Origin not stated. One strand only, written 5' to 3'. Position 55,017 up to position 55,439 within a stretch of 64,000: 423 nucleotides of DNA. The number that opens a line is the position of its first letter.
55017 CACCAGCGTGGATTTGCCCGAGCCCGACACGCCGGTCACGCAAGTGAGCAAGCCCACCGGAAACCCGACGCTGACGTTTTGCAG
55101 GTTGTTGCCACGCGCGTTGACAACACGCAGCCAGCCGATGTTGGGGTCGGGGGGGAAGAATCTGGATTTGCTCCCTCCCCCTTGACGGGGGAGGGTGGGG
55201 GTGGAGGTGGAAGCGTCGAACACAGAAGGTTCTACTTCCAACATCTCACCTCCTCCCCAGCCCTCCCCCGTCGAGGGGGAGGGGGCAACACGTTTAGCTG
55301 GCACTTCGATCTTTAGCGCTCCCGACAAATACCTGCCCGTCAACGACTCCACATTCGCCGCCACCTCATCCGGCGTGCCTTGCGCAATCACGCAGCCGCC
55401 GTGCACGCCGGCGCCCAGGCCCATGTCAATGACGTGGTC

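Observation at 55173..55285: The same nested-palindromic element inserted in frame in the inter-module linker of uvrA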

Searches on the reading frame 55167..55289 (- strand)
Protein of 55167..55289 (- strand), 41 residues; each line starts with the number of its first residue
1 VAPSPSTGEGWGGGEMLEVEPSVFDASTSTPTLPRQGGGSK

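Call 55: find_homologous_proteins(query=A3, max_evalue=10)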
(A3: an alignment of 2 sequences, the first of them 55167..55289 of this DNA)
Query A3 (2 sequences): 1 candidates shared short words with the query, none scored E <= 10.
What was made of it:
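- Tried and rejected: The 41-aa version found 1 candidate and none scored (call 55).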

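Call 61: search_protein_representatives(alignment_id=A2)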
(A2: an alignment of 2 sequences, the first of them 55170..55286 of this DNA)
Query: 2 sequences, 39 profile positions. Proteins with E-value up to 0.001 (for the whole library): 20; up to 1e-10: 1; up to 1e-30: 0. The best 20 are listed.
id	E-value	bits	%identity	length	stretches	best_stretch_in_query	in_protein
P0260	4.9e-13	65.0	-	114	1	1-38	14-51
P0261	1.5e-09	53.8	-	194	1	2-38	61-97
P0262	4.0e-09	52.5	-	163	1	1-33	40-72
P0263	6.8e-09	51.7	-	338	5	4-19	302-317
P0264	1.6e-08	50.5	-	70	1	2-37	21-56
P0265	2.3e-08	50.0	-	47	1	1-39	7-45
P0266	4.7e-08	49.0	-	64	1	1-35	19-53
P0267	6.5e-07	45.4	-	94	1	1-34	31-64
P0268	8.3e-07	45.0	-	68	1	1-39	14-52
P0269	1.3e-06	44.4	-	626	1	2-39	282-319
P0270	1.3e-06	44.4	-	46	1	1-38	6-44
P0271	1.7e-06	44.1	-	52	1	1-38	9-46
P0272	2.6e-05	40.2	-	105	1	1-38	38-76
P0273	4.1e-05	39.6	-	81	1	4-39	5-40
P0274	1.0e-04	38.3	-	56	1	1-38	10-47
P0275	1.1e-04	38.2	-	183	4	2-13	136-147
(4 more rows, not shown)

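Call 62: search_protein_families(library=pfam, proteins=[P0269, P0263, P0261, P0262, P0275, P0260], max_evalue=0.001)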
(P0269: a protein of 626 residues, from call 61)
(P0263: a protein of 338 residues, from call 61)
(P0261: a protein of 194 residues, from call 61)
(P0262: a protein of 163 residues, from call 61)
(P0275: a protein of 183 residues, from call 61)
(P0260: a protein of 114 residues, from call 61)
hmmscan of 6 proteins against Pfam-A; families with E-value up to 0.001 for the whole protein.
P0269 (626 aa): 3 families
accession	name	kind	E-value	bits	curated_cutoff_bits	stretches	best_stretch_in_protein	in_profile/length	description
PF00849.27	PseudoU_synth_2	-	3.6e-27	95.9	26.8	1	416-562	2-152/152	RNA pseudouridylate synthase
PF17773.7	UPF0176_N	-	1.8e-17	64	26.2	1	14-104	4-92/92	UPF0176 acylphosphatase like domain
PF00581.25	Rhodanese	-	1.2e-09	38.9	22.2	1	124-218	2-99/102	Rhodanese-like domain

P0263 (338 aa): 2 families
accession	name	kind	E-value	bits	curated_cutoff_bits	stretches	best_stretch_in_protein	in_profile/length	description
PF00300.27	His_Phos_1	-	4.6e-06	26.9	21.7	0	308-328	113-133/194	Histidine phosphatase superfamily (branch 1)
PF14069.11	SpoVIF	-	2.2e-05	24.4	27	0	312-330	31-49/72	Stage VI sporulation protein F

P0261 (194 aa): 0 families

P0262 (163 aa): 0 families

P0275 (183 aa): 0 families

P0260 (114 aa): 0 families
